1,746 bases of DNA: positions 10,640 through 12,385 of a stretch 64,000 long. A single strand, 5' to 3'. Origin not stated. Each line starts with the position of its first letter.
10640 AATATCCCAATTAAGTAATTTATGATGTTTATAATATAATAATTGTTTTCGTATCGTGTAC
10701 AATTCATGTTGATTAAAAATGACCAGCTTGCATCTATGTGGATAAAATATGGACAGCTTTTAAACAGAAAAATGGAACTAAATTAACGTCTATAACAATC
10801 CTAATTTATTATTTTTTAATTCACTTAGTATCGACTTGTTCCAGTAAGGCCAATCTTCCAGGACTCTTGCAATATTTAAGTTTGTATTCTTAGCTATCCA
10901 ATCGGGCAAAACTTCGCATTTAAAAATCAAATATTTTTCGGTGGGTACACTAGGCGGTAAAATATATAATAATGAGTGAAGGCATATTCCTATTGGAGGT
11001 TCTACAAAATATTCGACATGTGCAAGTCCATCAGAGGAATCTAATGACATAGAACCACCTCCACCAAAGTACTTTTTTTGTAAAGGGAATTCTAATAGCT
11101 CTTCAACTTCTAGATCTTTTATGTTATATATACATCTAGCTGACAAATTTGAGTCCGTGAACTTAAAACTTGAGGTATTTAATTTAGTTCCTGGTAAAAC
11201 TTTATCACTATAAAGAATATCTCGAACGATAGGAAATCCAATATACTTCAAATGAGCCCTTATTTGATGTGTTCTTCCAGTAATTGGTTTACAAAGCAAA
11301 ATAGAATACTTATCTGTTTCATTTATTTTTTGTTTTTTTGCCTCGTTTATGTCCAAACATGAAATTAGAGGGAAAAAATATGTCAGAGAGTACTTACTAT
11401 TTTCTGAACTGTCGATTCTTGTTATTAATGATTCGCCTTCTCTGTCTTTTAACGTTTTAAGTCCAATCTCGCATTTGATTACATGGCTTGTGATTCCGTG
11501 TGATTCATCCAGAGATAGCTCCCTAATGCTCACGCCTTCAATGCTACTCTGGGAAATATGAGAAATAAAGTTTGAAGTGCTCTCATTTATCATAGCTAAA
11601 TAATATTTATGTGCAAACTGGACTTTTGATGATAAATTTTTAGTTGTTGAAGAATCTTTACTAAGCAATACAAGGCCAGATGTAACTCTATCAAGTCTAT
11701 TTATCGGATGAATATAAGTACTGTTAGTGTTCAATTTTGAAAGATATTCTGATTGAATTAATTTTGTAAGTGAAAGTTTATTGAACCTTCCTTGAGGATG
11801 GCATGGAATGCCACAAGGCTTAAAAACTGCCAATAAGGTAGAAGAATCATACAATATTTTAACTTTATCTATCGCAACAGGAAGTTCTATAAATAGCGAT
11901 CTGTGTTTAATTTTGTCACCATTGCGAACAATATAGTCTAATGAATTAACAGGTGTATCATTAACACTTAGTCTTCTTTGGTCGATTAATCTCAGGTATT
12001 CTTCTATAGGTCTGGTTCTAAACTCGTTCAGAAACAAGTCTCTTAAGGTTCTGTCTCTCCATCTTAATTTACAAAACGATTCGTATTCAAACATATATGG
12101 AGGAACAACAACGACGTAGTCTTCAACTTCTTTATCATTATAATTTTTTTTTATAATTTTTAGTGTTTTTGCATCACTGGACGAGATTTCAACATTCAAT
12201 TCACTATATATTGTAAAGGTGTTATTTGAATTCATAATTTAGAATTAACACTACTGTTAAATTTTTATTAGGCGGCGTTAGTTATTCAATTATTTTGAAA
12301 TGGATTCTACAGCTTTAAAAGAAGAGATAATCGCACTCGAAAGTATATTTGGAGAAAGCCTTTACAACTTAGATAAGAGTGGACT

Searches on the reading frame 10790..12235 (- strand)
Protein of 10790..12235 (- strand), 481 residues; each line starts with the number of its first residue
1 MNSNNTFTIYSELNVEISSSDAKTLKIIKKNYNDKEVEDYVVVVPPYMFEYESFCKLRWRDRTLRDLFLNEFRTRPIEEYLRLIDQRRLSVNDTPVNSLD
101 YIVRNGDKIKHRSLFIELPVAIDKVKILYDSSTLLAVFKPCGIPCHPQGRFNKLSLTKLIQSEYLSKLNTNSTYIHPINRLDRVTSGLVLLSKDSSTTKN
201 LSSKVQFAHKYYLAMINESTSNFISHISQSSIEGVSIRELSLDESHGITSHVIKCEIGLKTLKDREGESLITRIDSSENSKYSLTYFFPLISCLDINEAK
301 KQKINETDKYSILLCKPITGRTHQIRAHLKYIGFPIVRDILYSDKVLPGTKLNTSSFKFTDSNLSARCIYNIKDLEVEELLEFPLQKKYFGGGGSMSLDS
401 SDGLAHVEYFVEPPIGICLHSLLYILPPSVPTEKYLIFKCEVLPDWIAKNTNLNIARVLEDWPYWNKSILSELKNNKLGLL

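Call 8: search_protein_families(library=pfam, proteins=[window:10790-12235:-])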
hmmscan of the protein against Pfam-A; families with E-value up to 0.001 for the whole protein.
window:10790-12235:- (481 aa): 1 family
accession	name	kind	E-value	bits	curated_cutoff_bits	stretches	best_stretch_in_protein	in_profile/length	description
PF00849.27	PseudoU_synth_2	-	5.7e-23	82.3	26.8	1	134-330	2-151/152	RNA pseudouridylate synthase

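Call 16: find_encoding_contigs(protein=window:10790-12235:-, flank=10000, max_places=4)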
Protein window:10790-12235:- (481 aa): 23 contigs read that carry it; 4 places shown.
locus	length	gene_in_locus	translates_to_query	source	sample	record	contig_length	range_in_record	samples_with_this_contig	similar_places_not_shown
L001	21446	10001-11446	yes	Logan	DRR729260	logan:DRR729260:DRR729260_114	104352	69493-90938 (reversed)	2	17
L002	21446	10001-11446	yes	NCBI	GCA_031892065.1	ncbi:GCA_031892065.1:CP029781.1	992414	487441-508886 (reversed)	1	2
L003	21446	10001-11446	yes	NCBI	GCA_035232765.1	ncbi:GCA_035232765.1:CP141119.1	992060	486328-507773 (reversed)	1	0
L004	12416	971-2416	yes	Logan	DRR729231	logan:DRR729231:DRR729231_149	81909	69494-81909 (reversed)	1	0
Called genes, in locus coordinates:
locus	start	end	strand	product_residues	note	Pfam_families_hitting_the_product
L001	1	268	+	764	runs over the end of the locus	PF00732:GMC_oxred_N (weak), PF01266:DAO (faint), PF07992:Pyr_redox_2 (weak), PF05199:GMC_oxred_C (faint)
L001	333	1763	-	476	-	PF04042:DNA_pol_E_B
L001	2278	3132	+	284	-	-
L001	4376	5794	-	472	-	PF00557:Peptidase_M24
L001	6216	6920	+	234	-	-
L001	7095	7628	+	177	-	-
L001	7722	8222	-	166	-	-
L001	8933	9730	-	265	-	PF01205:Impact_N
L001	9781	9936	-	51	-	-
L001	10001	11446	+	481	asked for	PF00849:PseudoU_synth_2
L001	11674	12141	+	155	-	PF12906:RINGv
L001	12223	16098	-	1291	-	PF16209:PhoLip_ATPase_N, PF00122:E1-E2_ATPase (faint), PF00702:Hydrolase (faint), PF13246:Cation_ATPase, PF16212:PhoLip_ATPase_C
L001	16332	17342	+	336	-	-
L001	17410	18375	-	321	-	-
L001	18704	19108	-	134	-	-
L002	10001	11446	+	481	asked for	PF00849:PseudoU_synth_2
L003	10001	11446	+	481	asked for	PF00849:PseudoU_synth_2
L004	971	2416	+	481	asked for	PF00849:PseudoU_synth_2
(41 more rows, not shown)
